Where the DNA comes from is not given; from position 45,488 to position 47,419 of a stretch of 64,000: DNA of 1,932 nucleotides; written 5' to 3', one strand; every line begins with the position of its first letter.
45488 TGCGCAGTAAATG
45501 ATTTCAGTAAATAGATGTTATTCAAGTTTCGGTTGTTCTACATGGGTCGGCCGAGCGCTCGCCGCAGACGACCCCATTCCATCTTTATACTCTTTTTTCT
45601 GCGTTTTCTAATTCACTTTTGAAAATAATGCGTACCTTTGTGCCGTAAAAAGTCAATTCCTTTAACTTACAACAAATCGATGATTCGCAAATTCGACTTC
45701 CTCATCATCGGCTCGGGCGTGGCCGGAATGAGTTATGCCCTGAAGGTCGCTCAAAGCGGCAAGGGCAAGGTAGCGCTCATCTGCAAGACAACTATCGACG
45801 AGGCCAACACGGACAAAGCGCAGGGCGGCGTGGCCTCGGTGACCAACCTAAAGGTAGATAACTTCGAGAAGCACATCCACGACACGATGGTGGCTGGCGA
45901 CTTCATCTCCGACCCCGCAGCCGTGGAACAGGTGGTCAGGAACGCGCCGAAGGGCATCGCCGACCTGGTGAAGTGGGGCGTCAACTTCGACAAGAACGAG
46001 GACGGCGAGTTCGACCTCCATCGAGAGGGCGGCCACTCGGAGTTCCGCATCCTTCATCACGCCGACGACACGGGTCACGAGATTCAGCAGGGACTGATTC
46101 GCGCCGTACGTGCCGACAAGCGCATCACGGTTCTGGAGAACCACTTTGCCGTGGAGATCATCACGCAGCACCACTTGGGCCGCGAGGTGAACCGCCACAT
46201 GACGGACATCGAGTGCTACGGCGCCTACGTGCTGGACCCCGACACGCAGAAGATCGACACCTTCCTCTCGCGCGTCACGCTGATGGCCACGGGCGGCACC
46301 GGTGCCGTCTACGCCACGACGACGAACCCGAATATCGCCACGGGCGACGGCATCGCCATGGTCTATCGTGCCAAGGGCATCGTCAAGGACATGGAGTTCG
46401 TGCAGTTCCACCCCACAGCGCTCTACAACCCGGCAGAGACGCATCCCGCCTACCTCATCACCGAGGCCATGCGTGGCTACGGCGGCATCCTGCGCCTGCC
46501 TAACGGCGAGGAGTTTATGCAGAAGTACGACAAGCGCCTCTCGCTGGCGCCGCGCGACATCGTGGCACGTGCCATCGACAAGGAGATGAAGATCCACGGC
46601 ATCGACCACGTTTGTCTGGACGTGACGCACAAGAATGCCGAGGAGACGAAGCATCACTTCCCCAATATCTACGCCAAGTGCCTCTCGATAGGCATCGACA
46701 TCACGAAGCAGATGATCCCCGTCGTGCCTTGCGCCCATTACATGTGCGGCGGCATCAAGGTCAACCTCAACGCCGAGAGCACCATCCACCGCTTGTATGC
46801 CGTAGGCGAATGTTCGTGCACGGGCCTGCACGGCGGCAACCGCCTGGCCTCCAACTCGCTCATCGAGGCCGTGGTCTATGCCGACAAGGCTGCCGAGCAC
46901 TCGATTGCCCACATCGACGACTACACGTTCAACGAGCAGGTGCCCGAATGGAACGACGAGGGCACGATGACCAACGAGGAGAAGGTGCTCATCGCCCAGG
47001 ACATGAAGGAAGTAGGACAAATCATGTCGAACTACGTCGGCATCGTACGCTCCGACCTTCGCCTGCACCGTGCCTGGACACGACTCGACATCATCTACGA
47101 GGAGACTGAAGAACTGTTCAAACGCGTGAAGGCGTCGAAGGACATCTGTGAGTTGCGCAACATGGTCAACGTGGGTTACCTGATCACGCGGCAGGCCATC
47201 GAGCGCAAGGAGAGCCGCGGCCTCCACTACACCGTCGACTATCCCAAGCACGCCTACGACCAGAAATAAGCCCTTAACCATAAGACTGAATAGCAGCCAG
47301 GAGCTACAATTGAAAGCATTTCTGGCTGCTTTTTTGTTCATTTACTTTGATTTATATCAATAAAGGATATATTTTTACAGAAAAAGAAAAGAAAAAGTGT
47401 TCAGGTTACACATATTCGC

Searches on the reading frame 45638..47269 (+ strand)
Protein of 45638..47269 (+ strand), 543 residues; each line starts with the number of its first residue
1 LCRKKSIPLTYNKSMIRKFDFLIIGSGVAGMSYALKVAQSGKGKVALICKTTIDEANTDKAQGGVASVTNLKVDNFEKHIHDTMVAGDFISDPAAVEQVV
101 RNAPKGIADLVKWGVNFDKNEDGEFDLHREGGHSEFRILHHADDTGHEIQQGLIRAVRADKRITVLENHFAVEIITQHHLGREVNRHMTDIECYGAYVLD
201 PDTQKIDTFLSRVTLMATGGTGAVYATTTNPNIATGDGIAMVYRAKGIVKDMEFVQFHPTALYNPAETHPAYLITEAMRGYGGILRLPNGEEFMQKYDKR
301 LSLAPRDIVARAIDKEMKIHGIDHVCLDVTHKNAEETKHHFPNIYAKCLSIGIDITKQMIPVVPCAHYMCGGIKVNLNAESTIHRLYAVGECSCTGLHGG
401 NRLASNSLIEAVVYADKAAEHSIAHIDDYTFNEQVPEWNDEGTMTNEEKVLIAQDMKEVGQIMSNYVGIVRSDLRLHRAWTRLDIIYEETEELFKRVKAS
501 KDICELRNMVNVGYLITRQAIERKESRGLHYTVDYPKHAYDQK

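Call 7: search_protein_families(library=pfam, proteins=[window:45638-47269:+], max_evalue=0.01)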
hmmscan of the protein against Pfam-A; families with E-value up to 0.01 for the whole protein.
window:45638-47269:+ (543 aa): 4 families
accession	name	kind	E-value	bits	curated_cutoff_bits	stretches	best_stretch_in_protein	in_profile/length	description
PF00890.30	FAD_binding_2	-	2.4e-89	300.9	20.4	1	20-408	1-414/414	FAD binding domain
PF02910.25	Succ_DH_flav_C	-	3.4e-12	46.9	20.8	1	457-537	2-88/130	Fumarate reductase flavoprotein C-term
PF07992.20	Pyr_redox_2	-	3.6e-07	30.3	26.1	1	20-119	2-80/291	Pyridine nucleotide-disulphide oxidoreductase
PF01266.30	DAO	-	3.7e-06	27.2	27.9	1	20-141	1-107/353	FAD dependent oxidoreductase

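Call 16: find_homologous_proteins(query=window:45638-47269:+, max_evalue=1e-100)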
Query window:45638-47269:+ (543 aa): 8000 proteins with E <= 1e-100 among 8000 candidates; the best 120 are listed.
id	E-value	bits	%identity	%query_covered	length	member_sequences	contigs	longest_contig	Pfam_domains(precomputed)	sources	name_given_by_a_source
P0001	0.0e+0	1282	-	-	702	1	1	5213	PF01266.31,PF00890.31,PF07992.21,PF02910.26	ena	-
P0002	0.0e+0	1190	98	97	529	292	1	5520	PF01266.31,PF00890.31,PF07992.21,PF02910.26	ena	-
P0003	0.0e+0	1180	97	97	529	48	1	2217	PF01266.31,PF00890.31,PF07992.21,PF02910.26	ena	-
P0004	0.0e+0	1180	-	-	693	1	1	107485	PF01266.31,PF00890.31,PF07992.21,PF02910.26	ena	-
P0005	0.0e+0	1178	96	97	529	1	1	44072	PF01266.31,PF00890.31,PF07992.21,PF02910.26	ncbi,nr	ncbi:MAG: L-aspartate oxidase [Bacteroidales bacterium]|nr:L-aspartate oxidase [Bacteroidales bacter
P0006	0.0e+0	1172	96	97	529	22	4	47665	PF01266.31,PF00890.31,PF07992.21,PF02910.26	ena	-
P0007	0.0e+0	1152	94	97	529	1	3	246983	PF01266.31,PF00890.31,PF07992.21,PF02910.26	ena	-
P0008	0.0e+0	1142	93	97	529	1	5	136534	PF01266.31,PF00890.31,PF07992.21,PF02910.26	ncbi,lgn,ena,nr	ncbi:MAG: L-aspartate oxidase [Bacteroidaceae bacterium]|nr:L-aspartate oxidase [Bacteroidaceae bact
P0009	0.0e+0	1135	93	97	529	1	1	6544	PF01266.31,PF00890.31,PF07992.21,PF02910.26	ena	-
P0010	0.0e+0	1133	-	-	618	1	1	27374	PF01266.31,PF00890.31,PF07992.21,PF02910.26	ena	-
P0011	0.0e+0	1132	91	97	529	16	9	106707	PF01266.31,PF00890.31,PF07992.21,PF02910.26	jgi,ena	-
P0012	0.0e+0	1130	92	97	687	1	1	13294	PF01266.31,PF00890.31,PF07992.21,PF02910.26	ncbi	-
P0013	0.0e+0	1113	91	97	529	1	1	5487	PF01266.31,PF00890.31,PF07992.21,PF02910.26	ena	-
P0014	0.0e+0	1112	90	97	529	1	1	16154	PF01266.31,PF00890.31,PF07992.21,PF02910.26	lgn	-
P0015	0.0e+0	1110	90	97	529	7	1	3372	PF01266.31,PF00890.31,PF07992.21,PF02910.26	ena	-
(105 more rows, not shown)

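Call 17: find_encoding_contigs(protein=P0005, flank=3000, max_places=2)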
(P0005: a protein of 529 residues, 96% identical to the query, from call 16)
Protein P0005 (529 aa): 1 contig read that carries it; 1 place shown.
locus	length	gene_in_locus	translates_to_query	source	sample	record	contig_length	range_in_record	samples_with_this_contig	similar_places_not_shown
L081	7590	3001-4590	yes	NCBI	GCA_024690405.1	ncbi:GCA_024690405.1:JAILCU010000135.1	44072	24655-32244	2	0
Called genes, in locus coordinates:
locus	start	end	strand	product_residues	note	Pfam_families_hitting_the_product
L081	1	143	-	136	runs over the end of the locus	PF12930:DUF3836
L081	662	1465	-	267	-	PF23441:SDR, PF00106:adh_short, PF08659:KR, PF13561:adh_short_C2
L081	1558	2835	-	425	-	PF02113:Peptidase_S13, PF13354:Beta-lactamase2 (faint), PF02113:Peptidase_S13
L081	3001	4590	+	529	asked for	PF00890:FAD_binding_2, PF01266:DAO (weak), PF07992:Pyr_redox_2 (faint), PF02910:Succ_DH_flav_C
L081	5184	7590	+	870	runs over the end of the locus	PF01624:MutS_I, PF05188:MutS_II, PF05192:MutS_III, PF05190:MutS_IV, PF00488:MutS_V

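Call 18: find_encoding_contigs(protein=P0007, flank=3000, max_places=3)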
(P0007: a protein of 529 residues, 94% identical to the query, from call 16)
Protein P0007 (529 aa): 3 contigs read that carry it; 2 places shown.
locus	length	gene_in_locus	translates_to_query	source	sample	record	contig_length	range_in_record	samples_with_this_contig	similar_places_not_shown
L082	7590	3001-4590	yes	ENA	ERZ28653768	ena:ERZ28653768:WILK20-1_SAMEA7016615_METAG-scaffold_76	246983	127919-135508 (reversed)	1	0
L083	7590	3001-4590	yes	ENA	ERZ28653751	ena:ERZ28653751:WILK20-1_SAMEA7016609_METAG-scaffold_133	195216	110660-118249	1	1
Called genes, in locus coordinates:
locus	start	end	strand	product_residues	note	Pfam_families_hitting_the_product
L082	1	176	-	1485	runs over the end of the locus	PF12971:NAGLU_N, PF05089:NAGLU, PF12972:NAGLU_C, PF00933:Glyco_hydro_3, PF01915:Glyco_hydro_3_C, PF14310:Fn3-like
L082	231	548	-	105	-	-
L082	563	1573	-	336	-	PF01207:Dus, PF01180:DHO_dh (faint)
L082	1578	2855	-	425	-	PF02113:Peptidase_S13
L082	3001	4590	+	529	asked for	PF00890:FAD_binding_2, PF01266:DAO (weak), PF07992:Pyr_redox_2 (faint), PF02910:Succ_DH_flav_C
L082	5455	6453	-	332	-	PF00056:Ldh_1_N, PF02866:Ldh_1_C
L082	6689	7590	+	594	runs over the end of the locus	PF01321:Creatinase_N, PF16189:Creatinase_N_2, PF00557:Peptidase_M24, PF16188:Peptidase_M24_C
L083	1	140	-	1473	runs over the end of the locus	PF12971:NAGLU_N, PF05089:NAGLU, PF12972:NAGLU_C, PF00933:Glyco_hydro_3, PF01915:Glyco_hydro_3_C, PF14310:Fn3-like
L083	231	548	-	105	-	-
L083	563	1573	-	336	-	PF01207:Dus, PF01180:DHO_dh (faint)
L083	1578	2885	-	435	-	PF02113:Peptidase_S13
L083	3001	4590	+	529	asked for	PF00890:FAD_binding_2, PF01266:DAO (weak), PF07992:Pyr_redox_2 (faint), PF02910:Succ_DH_flav_C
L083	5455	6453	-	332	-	PF00056:Ldh_1_N, PF02866:Ldh_1_C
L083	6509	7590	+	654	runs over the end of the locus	PF01321:Creatinase_N, PF16189:Creatinase_N_2, PF00557:Peptidase_M24, PF16188:Peptidase_M24_C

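Call 19: find_encoding_contigs(protein=P0008, flank=3000, max_places=3)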
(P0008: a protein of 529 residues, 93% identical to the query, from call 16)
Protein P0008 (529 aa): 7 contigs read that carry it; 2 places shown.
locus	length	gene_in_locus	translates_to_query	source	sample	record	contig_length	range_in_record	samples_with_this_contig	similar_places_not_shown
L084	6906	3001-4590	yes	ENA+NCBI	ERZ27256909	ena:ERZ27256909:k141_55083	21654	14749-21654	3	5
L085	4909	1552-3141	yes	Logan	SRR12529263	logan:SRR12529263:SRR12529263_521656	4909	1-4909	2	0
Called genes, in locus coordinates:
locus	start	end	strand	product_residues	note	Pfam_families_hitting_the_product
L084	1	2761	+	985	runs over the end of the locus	PF21760:SecD_1st, PF22599:SecDF_P1_head, PF02355:SecD_SecF_C, PF07549:Sec_GG (weak), PF02355:SecD_SecF_C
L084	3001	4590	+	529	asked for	PF00890:FAD_binding_2, PF01266:DAO (weak), PF07992:Pyr_redox_2 (faint), PF02910:Succ_DH_flav_C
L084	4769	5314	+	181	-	PF04542:Sigma70_r2, PF08281:Sigma70_r4_2, PF04545:Sigma70_r4 (weak)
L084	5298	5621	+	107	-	-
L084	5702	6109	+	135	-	PF19762:DUF6249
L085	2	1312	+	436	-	?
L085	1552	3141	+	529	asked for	PF00890:FAD_binding_2, PF01266:DAO (weak), PF07992:Pyr_redox_2 (faint), PF02910:Succ_DH_flav_C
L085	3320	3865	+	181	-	PF04542:Sigma70_r2, PF08281:Sigma70_r4_2, PF04545:Sigma70_r4 (weak)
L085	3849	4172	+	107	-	-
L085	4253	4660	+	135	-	PF19762:DUF6249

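Call 20: find_encoding_contigs(protein=P0011, flank=3000, max_places=4)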
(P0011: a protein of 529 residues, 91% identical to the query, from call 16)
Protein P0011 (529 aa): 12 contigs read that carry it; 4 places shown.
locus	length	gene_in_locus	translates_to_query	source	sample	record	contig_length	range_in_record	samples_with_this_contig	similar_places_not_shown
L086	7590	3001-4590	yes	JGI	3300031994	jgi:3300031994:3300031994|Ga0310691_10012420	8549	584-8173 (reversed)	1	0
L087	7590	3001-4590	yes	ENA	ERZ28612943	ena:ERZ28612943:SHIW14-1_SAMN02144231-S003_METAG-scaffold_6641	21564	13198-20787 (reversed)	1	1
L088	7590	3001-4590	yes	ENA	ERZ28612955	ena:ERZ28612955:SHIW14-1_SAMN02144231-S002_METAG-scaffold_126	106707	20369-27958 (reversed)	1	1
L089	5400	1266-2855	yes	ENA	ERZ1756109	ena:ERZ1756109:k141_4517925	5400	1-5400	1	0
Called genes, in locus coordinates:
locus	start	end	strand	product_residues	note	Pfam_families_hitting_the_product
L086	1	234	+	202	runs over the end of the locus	?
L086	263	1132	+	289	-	PF15931:DUF4747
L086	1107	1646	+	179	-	-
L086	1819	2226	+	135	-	-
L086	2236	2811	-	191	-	-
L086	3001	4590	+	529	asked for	PF00890:FAD_binding_2, PF01266:DAO (weak), PF07992:Pyr_redox_2 (faint), PF02910:Succ_DH_flav_C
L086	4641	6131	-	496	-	PF02386:TrkH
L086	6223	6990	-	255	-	PF04055:Radical_SAM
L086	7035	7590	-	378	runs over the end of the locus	?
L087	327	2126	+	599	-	PF13306:LRR_5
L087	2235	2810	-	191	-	-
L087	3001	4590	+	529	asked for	PF00890:FAD_binding_2, PF01266:DAO (weak), PF07992:Pyr_redox_2 (faint), PF02910:Succ_DH_flav_C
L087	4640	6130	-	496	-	PF02386:TrkH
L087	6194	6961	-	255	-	PF04055:Radical_SAM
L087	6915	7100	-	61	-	-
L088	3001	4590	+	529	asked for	PF00890:FAD_binding_2, PF01266:DAO (weak), PF07992:Pyr_redox_2 (faint), PF02910:Succ_DH_flav_C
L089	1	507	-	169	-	?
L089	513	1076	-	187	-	-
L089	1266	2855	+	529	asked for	PF00890:FAD_binding_2, PF01266:DAO (weak), PF07992:Pyr_redox_2 (faint), PF02910:Succ_DH_flav_C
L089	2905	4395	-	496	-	PF02386:TrkH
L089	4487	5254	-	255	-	PF04055:Radical_SAM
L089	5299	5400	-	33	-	?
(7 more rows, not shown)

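Call 24: find_encoding_contigs(protein=P0004, flank=3500, max_places=2)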
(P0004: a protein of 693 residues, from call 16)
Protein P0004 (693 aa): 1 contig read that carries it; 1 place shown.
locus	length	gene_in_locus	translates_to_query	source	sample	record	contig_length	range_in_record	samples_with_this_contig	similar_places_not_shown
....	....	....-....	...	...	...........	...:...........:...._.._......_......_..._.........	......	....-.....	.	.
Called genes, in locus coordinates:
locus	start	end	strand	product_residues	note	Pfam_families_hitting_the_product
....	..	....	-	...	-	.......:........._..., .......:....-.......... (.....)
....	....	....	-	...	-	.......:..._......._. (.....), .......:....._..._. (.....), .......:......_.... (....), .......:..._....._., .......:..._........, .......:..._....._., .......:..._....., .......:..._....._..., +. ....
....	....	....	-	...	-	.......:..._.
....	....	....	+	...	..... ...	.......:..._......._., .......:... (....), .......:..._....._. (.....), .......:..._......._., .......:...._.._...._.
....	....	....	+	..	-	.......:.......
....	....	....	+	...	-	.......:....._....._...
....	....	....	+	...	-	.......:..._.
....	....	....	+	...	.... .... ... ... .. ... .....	-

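Call 25: find_encoding_contigs(protein=P0006, flank=3500, max_places=3)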
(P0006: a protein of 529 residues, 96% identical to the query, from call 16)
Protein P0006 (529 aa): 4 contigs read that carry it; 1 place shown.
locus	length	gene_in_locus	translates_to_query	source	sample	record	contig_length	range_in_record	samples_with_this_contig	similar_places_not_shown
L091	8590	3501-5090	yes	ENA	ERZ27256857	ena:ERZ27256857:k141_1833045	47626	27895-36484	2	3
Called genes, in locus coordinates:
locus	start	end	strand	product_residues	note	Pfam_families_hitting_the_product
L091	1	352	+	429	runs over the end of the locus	PF07670:Gate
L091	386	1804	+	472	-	PF00245:Alk_phosphatase, PF01676:Metalloenzyme (faint), PF00245:Alk_phosphatase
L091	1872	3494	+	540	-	PF22694:CtpB_N-like (weak), PF00595:PDZ (weak), PF13180:PDZ_2, PF17820:PDZ_6, PF03572:Peptidase_S41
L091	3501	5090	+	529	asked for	PF00890:FAD_binding_2, PF01266:DAO (weak), PF07992:Pyr_redox_2 (faint), PF02910:Succ_DH_flav_C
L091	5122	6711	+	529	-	PF01935:DUF87 (weak), PF05872:HerA_C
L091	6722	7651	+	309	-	PF02899:Phage_int_SAM_1, PF00589:Phage_integrase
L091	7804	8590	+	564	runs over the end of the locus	PF13432:TPR_16 (faint), PF13431:TPR_17 (faint), PF00515:TPR_1 (weak), PF14559:TPR_19 (weak)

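Call 26: find_encoding_contigs(protein=P0010, flank=3500, max_places=2)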
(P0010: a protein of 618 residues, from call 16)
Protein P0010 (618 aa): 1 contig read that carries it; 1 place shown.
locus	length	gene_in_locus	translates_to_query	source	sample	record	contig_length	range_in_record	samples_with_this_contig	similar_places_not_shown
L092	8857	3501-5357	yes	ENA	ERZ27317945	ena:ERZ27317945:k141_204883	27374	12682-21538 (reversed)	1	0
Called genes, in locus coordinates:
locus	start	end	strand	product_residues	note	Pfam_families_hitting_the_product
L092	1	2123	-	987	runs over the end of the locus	PF13802:Gal_mutarotas_2, PF01055:Glyco_hydro_31_2nd, PF21365:Glyco_hydro_31_3rd, PF17137:DUF5110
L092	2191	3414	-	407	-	PF02113:Peptidase_S13, PF13354:Beta-lactamase2 (faint), PF02113:Peptidase_S13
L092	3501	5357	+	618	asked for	PF00890:FAD_binding_2, PF01266:DAO, PF07992:Pyr_redox_2 (faint), PF00890:FAD_binding_2, PF02910:Succ_DH_flav_C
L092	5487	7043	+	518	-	PF00512:HisKA, PF02518:HATPase_c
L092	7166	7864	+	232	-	PF00072:Response_reg, PF00486:Trans_reg_C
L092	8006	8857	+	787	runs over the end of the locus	PF00912:Transgly, PF28500:PBP_middle, PF00905:Transpeptidase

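Call 27: find_encoding_contigs(protein=P0012, flank=3500, max_places=2)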
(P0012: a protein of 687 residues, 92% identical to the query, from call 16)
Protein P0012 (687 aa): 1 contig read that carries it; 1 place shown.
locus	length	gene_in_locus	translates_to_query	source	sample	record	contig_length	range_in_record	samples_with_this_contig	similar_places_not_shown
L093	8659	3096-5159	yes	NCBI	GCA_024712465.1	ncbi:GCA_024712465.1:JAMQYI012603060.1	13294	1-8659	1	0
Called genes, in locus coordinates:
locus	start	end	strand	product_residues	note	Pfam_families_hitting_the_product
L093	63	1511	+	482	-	PF08757:CotH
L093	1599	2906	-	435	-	PF02113:Peptidase_S13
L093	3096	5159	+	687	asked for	PF00890:FAD_binding_2, PF01266:DAO (weak), PF07992:Pyr_redox_2 (faint), PF02910:Succ_DH_flav_C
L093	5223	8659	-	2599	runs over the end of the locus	PF14349:SprA_N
